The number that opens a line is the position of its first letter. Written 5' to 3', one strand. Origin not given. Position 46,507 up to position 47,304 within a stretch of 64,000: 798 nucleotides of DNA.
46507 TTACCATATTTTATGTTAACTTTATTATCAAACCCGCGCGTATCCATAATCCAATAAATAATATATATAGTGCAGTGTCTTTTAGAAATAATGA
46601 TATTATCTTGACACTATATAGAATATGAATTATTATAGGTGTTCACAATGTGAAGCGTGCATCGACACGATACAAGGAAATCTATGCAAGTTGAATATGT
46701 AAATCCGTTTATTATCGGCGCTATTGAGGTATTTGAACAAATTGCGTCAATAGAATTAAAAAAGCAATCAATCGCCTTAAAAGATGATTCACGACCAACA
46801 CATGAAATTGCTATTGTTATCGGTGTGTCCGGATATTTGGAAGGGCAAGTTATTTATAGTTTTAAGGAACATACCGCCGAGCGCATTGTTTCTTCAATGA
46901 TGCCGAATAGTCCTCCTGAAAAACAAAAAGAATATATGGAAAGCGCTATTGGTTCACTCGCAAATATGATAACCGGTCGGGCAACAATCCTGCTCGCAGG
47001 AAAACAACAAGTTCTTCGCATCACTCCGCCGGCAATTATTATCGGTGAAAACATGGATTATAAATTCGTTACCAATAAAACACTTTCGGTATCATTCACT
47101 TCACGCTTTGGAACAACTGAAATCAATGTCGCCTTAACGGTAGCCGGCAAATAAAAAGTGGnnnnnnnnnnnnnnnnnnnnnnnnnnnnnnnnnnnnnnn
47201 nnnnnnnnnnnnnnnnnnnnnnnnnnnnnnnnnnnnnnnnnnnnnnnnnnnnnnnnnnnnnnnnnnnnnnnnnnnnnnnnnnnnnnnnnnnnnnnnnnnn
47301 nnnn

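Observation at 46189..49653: cheX-cheY operon extended by a PEGA-domain secreted protein and two small unknown ORFs, with a FlgM-like gene upstream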

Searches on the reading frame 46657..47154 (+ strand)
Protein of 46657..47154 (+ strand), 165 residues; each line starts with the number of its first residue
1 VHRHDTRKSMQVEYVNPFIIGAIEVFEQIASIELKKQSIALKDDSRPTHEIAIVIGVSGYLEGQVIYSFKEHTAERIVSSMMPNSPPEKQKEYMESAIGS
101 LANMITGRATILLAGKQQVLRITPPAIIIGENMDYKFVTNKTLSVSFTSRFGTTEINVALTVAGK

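Call 4: search_protein_families(library=pfam, proteins=[window:46657-47154:+], max_evalue=1)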
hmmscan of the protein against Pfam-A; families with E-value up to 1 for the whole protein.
window:46657-47154:+ (165 aa): 3 families
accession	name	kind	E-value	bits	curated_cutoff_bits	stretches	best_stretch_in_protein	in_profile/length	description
PF13690.11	CheX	-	7.9e-15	55.1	27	1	52-141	2-86/94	Chemotaxis phosphatase CheX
PF21487.2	Tas3_C-hel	-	0.029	14.6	27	1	123-150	16-42/49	Tas3, C-terminal helical domains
PF04509.17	CheC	-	0.048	14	22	1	96-129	4-38/38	CheC-like family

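Call 6: search_protein_families(library=ncbifam, proteins=[window:46657-47154:+], max_evalue=1)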
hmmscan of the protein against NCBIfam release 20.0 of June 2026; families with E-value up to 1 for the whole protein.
window:46657-47154:+ (165 aa): 2 families
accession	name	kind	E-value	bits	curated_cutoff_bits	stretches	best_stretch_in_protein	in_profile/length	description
NF041094.1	CheX_Thtogales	equivalog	3.4e-28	98.4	280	1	10-161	1-150/152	CheY-P phosphatase CheX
NF041093.1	CheC_Thtogales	equivalog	0.0038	17.2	250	1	51-129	61-142/201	CheY-P phosphatase CheC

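Call 11: find_homologous_proteins(query=window:46684-47154:+)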
Query window:46684-47154:+ (156 aa): 65 proteins with E <= 0.001 among 83 candidates.
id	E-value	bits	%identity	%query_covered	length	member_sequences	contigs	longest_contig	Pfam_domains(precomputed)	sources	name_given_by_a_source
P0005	8.5e-93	326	100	100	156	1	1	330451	PF13690.12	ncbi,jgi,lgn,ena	-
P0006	8.3e-68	245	74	100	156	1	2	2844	PF13690.12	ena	-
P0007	3.0e-64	233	74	97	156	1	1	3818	PF13690.12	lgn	-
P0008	3.0e-60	220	69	97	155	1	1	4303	PF13690.12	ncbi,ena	-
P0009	3.4e-58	213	63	100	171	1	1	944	PF13690.12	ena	-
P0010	8.8e-58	212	66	97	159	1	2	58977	PF13690.12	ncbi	-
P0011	9.6e-58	212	65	97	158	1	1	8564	PF13690.12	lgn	-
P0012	2.1e-57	211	64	97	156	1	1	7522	PF13690.12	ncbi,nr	ncbi:MAG: chemotaxis protein CheX [bacterium]|nr:chemotaxis protein CheX [bacterium]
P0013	5.7e-57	209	66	99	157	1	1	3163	PF13690.12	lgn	-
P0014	2.6e-56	207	63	97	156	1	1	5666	PF13690.12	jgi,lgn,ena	-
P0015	4.1e-56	207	65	97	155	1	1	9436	PF13690.12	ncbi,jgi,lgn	-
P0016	5.9e-56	206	63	97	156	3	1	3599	PF13690.12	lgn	-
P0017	1.4e-55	205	62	99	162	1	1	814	PF13690.12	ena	-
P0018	2.1e-55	204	59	99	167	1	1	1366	PF13690.12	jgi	jgi:chemotaxis protein CheX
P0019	2.5e-55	204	64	97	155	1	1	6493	PF13690.12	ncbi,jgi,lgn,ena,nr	ncbi:MAG: chemotaxis protein CheX [Spirochaetes bacterium]|nr:chemotaxis protein CheX [Spirochaetota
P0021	4.5e-55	203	62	99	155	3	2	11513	PF13690.12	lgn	-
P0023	1.0e-54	202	63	100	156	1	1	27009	PF13690.12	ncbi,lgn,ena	-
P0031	5.6e-54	200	61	100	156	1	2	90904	PF13690.12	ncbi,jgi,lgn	-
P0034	7.0e-54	199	62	97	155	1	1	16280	PF13690.12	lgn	-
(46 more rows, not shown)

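Call 12: find_encoding_contigs(protein=P0010, flank=6000, max_places=2)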
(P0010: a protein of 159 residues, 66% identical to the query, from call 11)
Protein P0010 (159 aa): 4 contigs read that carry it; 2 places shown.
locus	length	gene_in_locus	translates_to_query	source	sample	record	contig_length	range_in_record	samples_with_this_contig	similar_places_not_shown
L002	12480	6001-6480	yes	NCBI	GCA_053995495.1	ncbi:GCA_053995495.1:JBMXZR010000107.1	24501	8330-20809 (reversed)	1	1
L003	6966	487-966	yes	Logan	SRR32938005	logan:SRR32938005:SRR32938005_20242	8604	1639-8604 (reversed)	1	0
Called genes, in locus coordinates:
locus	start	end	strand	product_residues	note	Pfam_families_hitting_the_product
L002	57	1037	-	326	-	PF01073:3Beta_HSD, PF01370:Epimerase, PF02719:Polysacc_synt_2, PF04321:RmlD_sub_bind, PF16363:GDP_Man_Dehyd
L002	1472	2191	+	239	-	PF01904:DUF72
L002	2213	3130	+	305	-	-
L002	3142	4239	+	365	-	-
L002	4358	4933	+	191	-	PF01558:POR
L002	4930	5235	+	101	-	PF13187:Fer4_9 (faint), PF13484:Fer4_16 (faint), PF12797:Fer4_2 (faint), PF13237:Fer4_10 (faint), PF14697:Fer4_21, PF12838:Fer4_7 (weak), PF00037:Fer4, PF12837:Fer4_6 (weak)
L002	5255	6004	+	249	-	PF20772:TACO1_YebC_N, PF01709:Transcrip_reg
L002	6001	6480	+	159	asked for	PF13690:CheX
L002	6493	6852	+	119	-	PF00072:Response_reg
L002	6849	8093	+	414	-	PF08308:PEGA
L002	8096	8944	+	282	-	PF00448:SRP54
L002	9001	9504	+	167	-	PF02577:BFN_dom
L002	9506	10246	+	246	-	PF02146:SIR2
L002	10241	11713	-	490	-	PF01547:SBP_bac_1, PF13416:SBP_bac_8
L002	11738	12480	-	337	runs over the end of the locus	PF00528:BPD_transp_1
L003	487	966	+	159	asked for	PF13690:CheX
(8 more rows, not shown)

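Call 13: find_encoding_contigs(protein=P0031, flank=6000, max_places=2)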
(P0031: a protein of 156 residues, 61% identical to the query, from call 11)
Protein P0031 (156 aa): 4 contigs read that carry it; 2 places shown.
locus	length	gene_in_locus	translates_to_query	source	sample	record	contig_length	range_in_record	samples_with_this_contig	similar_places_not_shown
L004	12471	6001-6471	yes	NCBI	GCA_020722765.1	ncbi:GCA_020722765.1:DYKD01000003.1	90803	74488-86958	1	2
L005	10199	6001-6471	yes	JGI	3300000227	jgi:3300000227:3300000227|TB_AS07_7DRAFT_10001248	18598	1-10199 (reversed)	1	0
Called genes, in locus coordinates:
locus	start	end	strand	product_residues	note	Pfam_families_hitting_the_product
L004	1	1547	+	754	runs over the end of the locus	PF13491:FtsK_4TM, PF17854:FtsK_alpha, PF01580:FtsK_SpoIIIE, PF09397:FtsK_gamma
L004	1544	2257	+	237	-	PF03548:LolA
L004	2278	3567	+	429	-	PF12844:HTH_19 (faint), PF13413:HTH_25, PF13464:RodZ_C (weak)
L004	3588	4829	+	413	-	PF00919:UPF0004, PF04055:Radical_SAM, PF18693:TRAM_2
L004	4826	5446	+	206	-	PF01066:CDP-OH_P_transf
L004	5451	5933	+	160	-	PF04608:PgpA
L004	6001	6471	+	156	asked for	PF13690:CheX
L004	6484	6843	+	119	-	PF00072:Response_reg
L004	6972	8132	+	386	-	PF08308:PEGA (weak)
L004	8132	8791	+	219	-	PF00149:Metallophos, PF12850:Metallophos_2 (weak)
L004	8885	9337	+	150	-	-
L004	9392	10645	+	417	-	-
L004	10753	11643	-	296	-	PF10114:PocR, PF00165:HTH_AraC (weak), PF12833:HTH_18, PF00165:HTH_AraC (weak)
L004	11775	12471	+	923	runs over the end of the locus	PF00041:fn3 (weak)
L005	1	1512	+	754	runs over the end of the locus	PF13491:FtsK_4TM, PF17854:FtsK_alpha, PF01580:FtsK_SpoIIIE, PF09397:FtsK_gamma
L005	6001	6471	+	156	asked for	PF13690:CheX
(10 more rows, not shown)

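Call 14: find_encoding_contigs(protein=P0008, flank=6000, max_places=2)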
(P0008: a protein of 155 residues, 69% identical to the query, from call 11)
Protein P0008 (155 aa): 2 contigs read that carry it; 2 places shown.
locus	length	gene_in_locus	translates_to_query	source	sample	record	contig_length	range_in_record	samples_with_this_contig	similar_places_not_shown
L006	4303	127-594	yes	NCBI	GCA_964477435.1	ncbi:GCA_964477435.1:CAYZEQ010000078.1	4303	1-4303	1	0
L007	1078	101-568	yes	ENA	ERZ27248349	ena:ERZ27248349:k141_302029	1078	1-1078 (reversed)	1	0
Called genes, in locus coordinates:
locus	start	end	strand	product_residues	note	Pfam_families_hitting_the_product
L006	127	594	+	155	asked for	PF13690:CheX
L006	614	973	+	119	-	PF00072:Response_reg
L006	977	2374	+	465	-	PF08308:PEGA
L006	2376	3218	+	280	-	PF02881:SRP54_N, PF13401:AAA_22 (faint), PF00448:SRP54, PF13604:AAA_30 (weak)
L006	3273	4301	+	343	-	?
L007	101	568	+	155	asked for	PF13690:CheX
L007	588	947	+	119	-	PF00072:Response_reg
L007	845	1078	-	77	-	?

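Call 15: find_encoding_contigs(protein=P0007, flank=6000, max_places=2)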
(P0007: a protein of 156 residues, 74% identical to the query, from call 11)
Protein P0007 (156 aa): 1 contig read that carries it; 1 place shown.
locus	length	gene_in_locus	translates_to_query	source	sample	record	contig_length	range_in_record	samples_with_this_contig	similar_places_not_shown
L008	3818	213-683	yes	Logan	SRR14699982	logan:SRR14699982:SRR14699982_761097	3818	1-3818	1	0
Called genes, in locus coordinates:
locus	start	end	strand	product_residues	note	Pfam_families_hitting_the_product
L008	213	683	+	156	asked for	PF13690:CheX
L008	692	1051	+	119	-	PF00072:Response_reg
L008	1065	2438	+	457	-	PF08308:PEGA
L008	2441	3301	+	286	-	PF02881:SRP54_N, PF00448:SRP54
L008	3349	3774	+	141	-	PF02195:ParB_N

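Call 18: find_related_loci(query=A1, collection=genome_contigs, flank=5000)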
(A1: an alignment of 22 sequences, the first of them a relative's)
Query A1 (156 aa) in genome_contigs; peptide patterns used: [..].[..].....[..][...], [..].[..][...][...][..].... (x = any residue, [..] = any of these).
599 stretches matched a pattern (row limit reached: there are more); 507 encode a relative of the query (tblastn E <= 1e-3); the best 80 are kept; 80 distinct loci.
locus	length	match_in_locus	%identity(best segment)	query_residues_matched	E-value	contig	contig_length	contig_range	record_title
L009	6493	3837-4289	64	1-151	2e-63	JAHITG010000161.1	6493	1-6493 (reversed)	MAG: Spirochaetes bacterium isolate MM_PC_MetaG.mb.203 MM_PC_MetaG.mb.203_k141_643800, whole genome shotgun sequence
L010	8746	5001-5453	61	1-151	5e-63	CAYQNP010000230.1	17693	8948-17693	MAG TPA_asm: uncultured Spirochaetia bacterium isolate binchicken_co219_272 genome assembly, contig: k141_939538, whole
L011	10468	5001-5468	61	1-156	3e-62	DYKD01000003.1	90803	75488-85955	MAG TPA_asm: Brevinema andersonii isolate SulCav_AS07-7_42_24 SulCav_AS07_7_165_length_90803_cov_13_697216, whole genome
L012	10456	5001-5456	63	1-151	3e-62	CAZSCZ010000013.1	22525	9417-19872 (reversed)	MAG TPA_asm: uncultured Spirochaetia bacterium isolate binchicken_co256_261 genome assembly, contig: NODE_4370_length_22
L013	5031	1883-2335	62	1-151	8e-61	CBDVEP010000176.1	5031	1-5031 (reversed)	MAG TPA_asm: uncultured bacterium isolate SRR22302360_binner13_Refined_21 genome assembly, contig: ERZ25073602.8397, who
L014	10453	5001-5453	61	1-151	5e-60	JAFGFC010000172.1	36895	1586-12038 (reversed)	MAG: Spirochaetes bacterium isolate Zod_Metabat.1289 k87_10329330, whole genome shotgun sequence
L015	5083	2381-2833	56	1-151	6e-54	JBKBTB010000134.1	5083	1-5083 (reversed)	MAG: Exilispira sp. isolate 21I_052.bin.4 NODE_4926_length_5083_cov_2.219266, whole genome shotgun sequence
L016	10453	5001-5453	54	1-151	6e-53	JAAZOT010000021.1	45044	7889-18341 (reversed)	MAG: Spirochaetales bacterium isolate AS27yjCOA_89 21572_AS27, whole genome shotgun sequence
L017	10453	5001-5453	53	1-151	1e-52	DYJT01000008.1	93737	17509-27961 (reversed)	MAG TPA_asm: Brachyspira murdochii isolate SulCav_AS07-7_28_103 SulCav_AS07_7_155_length_93737_cov_66_301253, whole geno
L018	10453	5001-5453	54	1-151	7e-53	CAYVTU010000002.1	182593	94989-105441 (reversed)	MAG TPA_asm: uncultured Brachyspira sp. isolate binchicken_co20_182 genome assembly, contig: NODE_160_length_182593_cov_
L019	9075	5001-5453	53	1-151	2e-52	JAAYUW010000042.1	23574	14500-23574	MAG: Exilispira sp. isolate AS27yjCOA_19 42982_AS27, whole genome shotgun sequence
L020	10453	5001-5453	48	1-151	1e-51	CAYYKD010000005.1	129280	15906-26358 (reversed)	MAG TPA_asm: uncultured Spirochaetales bacterium isolate binchicken_co113_85 genome assembly, contig: NODE_121_length_12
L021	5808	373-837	46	1-155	1e-50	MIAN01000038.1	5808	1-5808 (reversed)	MAG: Spirochaetes bacterium GWB1_27_13 gwb1_scaffold_13198, whole genome shotgun sequence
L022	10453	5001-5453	48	1-151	1e-50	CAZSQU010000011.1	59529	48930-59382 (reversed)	MAG TPA_asm: uncultured Spirochaetales bacterium isolate binchicken_co309_6 genome assembly, contig: NODE_257_length_595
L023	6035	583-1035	48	1-151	4e-50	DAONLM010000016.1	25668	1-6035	MAG TPA_asm: Spirochaetota bacterium isolate AMR_MDS_3687 NODE_1707_length_25668_cov_10.269121, whole genome shotgun seq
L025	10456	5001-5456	47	1-151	5e-50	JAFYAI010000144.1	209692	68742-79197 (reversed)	MAG: Spirochaetales bacterium isolate RGIG6909 Sheep_Rumen-5__c1654240, whole genome shotgun sequence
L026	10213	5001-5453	49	1-151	6e-50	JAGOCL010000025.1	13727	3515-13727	MAG: Spirochaetes bacterium isolate Go_SlDig_bin_318 Go_SlDig_13179_length_13727_cov_7.415000, whole genome shotgun sequ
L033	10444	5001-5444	39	4-151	6e-31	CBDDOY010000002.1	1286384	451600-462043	MAG: Spirochaetaceae bacterium isolate ce77e197-c168-4bc4-8750-8ce2b630077d genome assembly, contig: contig_2, whole gen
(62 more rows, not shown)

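Call 56: search_protein_families(library=pfam, proteins=[L009:2445-3770:+, L010:3756-4994:+, L012:4043-4876:+, L013:70-1605:+, L014:4101-4934:+, L009:6118-6492:+, L010:7230-8087:+, L012:7201-8094:+, L013:4158-5009:+, L014:7196-8083:+], max_evalue=0.001)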
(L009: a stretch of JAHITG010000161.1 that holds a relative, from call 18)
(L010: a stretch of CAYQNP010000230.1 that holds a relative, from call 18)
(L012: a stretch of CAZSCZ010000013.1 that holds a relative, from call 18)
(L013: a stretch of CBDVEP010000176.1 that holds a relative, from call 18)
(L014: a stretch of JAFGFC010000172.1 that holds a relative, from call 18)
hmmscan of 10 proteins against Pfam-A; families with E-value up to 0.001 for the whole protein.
L009:2445-3770:+ (441 aa): 1 family
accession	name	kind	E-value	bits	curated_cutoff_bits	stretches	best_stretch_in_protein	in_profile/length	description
PF01098.24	FTSW_RODA_SPOVE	-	3.3e-92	309.6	26.4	2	261-440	174-353/356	Cell cycle protein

L010:3756-4994:+ (412 aa): 1 family
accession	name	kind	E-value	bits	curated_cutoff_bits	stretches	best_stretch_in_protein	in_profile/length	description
PF00579.31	tRNA-synt_1b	-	4e-85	286.1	21.1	1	36-322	2-291/292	tRNA synthetases class I (W and Y)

L012:4043-4876:+ (277 aa): 9 families
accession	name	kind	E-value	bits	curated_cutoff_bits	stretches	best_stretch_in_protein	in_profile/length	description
PF13489.12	Methyltransf_23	-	7.2e-29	101.1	27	1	88-236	13-161/164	Methyltransferase domain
PF08241.18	Methyltransf_11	-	7.8e-19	68.6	21.2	1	102-191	1-94/95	Methyltransferase domain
PF13847.12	Methyltransf_31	-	3.3e-15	56.5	27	1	100-203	6-117/145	Methyltransferase domain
PF13649.12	Methyltransf_25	-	2.1e-14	54.4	27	1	102-188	2-97/97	Methyltransferase domain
PF08242.18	Methyltransf_12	-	1.8e-13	51.5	30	1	102-190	1-98/98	Methyltransferase domain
PF01209.24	Ubie_methyltran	-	1.3e-06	28.4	20.1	1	92-192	42-151/233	ubiE/COQ5 methyltransferase family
PF07021.18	MetW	-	1e-05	25.7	21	1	88-195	4-110/193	Methionine biosynthesis protein MetW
PF08003.17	Methyltransf_9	-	9.5e-05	21.9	23.8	1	98-238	116-264/315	Protein of unknown function (DUF1698)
PF02353.26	CMAS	-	0.00085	19.1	27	0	98-201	63-173/273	Mycolic acid cyclopropane synthetase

L013:70-1605:+ (511 aa): 3 families
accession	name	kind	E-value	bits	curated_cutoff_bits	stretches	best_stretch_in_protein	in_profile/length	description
PF01609.27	DDE_Tnp_1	-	3.9e-16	59.9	23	1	168-430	4-199/200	Transposase DDE domain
PF13612.12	DDE_Tnp_1_3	-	1.9e-06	28.4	27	1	168-304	5-117/155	Transposase DDE domain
PF13701.12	DDE_Tnp_1_4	-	0.00023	19.9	34.7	1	270-443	219-379/435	Transposase DDE domain group 1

L014:4101-4934:+ (277 aa): 6 families
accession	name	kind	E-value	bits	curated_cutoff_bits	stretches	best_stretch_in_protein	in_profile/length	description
PF13489.12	Methyltransf_23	-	7e-29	101.1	27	1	95-236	20-161/164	Methyltransferase domain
PF08241.18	Methyltransf_11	-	1e-19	71.4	21.2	1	102-191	1-94/95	Methyltransferase domain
PF13649.12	Methyltransf_25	-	6.8e-16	59.2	27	1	102-188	2-97/97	Methyltransferase domain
PF13847.12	Methyltransf_31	-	1.3e-15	57.7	27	1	100-231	6-143/145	Methyltransferase domain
PF08242.18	Methyltransf_12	-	8.2e-14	52.6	30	1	102-190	1-98/98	Methyltransferase domain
PF01209.24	Ubie_methyltran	-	4.1e-08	33.3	20.1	1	97-193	47-152/233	ubiE/COQ5 methyltransferase family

L009:6118-6492:+ (125 aa): 5 families
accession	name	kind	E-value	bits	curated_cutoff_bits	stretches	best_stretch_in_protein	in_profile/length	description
PF00448.28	SRP54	-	1.3e-14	54.8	22.7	1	82-125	2-45/196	SRP54-type protein, GTPase domain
PF02881.24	SRP54_N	-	6.5e-09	36.3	22.4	1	13-63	13-68/75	SRP54-type protein, helical bundle domain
PF13604.12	AAA_30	-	0.00028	21.1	27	1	78-119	15-56/191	AAA domain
PF03266.21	NTPase_1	-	0.00051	20.4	23.9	0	84-113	2-31/168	NTPase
PF02374.21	ArsA_ATPase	-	0.00066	19.4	24.3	0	82-118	2-38/305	Anion-transporting ATPase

L010:7230-8087:+ (285 aa): 9 families
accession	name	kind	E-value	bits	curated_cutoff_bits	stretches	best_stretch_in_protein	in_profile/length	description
PF00448.28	SRP54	-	1.2e-66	224.6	22.7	1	86-284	2-194/196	SRP54-type protein, GTPase domain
PF02881.24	SRP54_N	-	3.9e-11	43.4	22.4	1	7-70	4-75/75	SRP54-type protein, helical bundle domain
PF13604.12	AAA_30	-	2.8e-06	27.6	27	1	85-183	18-104/191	AAA domain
PF13401.12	AAA_22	-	1.8e-05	25.5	27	1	86-195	6-110/130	AAA domain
PF03266.21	NTPase_1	-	1.8e-05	25.1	23.9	0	88-117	2-31/168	NTPase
PF01656.29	CbiA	-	2.7e-05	24.5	25.4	1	94-264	8-107/125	CobQ/CobB/MinD/ParA nucleotide binding domain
PF13207.12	AAA_17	-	0.00013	22.7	27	1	91-194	1-99/136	AAA domain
PF05970.20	PIF1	-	0.00014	21.9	25.9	1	62-182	2-117/223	PIF1-like helicase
PF01583.26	APS_kinase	-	0.00015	22.2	21.1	1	87-134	4-51/152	Adenylylsulphate kinase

L012:7201-8094:+ (297 aa): 4 families
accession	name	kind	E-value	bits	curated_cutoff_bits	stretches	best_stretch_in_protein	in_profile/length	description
PF00448.28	SRP54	-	9.6e-66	221.6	22.7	1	97-296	2-195/196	SRP54-type protein, GTPase domain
PF02881.24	SRP54_N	-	2e-11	44.4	22.4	1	23-80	5-71/75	SRP54-type protein, helical bundle domain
PF03308.22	MeaB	-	0.00039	20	23.1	1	67-133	5-70/273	Methylmalonyl Co-A mutase-associated GTPase MeaB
PF02702.23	KdpD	-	0.00075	19.4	26.1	0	100-208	7-109/210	Osmosensitive K+ channel His kinase sensor domain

L013:4158-5009:+ (283 aa): 3 families
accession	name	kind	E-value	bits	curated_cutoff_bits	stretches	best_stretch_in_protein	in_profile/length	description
PF00448.28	SRP54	-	5.8e-62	209.3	22.7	1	86-281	2-191/196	SRP54-type protein, GTPase domain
PF02881.24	SRP54_N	-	3.4e-10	40.4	22.4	1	4-68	5-73/75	SRP54-type protein, helical bundle domain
PF13614.12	AAA_31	-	0.00068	20.1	27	0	95-124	12-41/177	AAA domain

L014:7196-8083:+ (295 aa): 4 families
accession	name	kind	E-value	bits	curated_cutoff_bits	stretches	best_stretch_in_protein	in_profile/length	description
PF00448.28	SRP54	-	2.6e-66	223.5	22.7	1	97-295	3-195/196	SRP54-type protein, GTPase domain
PF02881.24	SRP54_N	-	4e-08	33.8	22.4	1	22-76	5-67/75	SRP54-type protein, helical bundle domain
PF13401.12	AAA_22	-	0.00012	22.8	27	1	96-210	6-111/130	AAA domain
PF13604.12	AAA_30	-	0.00012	22.3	27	1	96-193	19-104/191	AAA domain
